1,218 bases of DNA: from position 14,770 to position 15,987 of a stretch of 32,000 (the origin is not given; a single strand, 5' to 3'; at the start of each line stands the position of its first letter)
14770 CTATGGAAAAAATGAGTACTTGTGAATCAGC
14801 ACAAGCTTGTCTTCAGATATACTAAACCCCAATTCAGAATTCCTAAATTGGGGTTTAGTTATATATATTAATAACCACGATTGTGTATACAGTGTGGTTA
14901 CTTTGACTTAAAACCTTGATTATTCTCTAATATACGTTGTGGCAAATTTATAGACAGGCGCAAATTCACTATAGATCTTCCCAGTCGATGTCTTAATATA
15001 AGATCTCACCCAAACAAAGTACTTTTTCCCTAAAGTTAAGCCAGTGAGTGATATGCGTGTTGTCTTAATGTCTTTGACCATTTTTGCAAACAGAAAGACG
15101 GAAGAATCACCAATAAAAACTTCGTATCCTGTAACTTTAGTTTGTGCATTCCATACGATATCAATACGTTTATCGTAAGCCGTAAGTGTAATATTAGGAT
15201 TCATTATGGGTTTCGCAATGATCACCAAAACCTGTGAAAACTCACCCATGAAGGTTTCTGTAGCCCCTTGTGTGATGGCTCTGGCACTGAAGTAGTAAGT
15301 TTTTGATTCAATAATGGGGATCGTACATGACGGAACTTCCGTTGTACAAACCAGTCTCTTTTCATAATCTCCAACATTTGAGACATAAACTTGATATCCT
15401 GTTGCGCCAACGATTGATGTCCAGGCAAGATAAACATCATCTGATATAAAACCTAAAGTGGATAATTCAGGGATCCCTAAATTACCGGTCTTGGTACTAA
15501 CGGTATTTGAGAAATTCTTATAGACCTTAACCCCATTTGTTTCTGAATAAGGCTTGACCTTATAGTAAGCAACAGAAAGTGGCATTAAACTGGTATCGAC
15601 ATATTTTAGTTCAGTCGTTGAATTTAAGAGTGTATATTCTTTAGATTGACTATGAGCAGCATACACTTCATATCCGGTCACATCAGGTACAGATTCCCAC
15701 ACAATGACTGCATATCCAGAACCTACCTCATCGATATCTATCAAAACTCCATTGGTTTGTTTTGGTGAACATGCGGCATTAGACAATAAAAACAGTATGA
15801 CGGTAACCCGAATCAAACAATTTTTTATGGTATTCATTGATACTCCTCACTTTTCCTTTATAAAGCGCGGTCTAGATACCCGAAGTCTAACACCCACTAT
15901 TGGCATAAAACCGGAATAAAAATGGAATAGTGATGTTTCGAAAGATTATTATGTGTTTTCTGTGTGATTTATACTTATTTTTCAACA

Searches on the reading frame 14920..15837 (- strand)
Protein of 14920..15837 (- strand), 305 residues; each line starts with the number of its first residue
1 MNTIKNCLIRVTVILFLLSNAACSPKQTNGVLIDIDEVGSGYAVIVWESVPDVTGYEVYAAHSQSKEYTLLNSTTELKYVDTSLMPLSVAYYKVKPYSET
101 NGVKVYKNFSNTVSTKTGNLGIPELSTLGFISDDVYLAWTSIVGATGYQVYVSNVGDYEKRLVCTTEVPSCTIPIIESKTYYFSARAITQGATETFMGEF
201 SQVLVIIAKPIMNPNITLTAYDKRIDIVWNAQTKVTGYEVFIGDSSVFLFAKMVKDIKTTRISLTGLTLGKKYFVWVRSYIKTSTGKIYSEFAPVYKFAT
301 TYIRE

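Call 7: search_protein_families(library=ncbifam, proteins=[window:14920-15837:-], max_evalue=0.01)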
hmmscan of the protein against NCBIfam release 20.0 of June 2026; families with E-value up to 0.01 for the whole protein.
window:14920-15837:- (305 aa): 0 families

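Call 26: search_protein_families(library=pfam, proteins=[window:14920-15837:-], max_evalue=0.001)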
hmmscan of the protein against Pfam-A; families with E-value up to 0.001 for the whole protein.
window:14920-15837:- (305 aa): 2 families
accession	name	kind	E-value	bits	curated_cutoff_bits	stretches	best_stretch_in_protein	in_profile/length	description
PF00041.27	fn3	-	5.4e-06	27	25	0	223-286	14-75/84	Fibronectin type III domain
PF21910.2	GH85_C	-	4.2e-05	24.3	27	0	43-80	19-56/95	GH85 endohexosaminidases, C-terminal domain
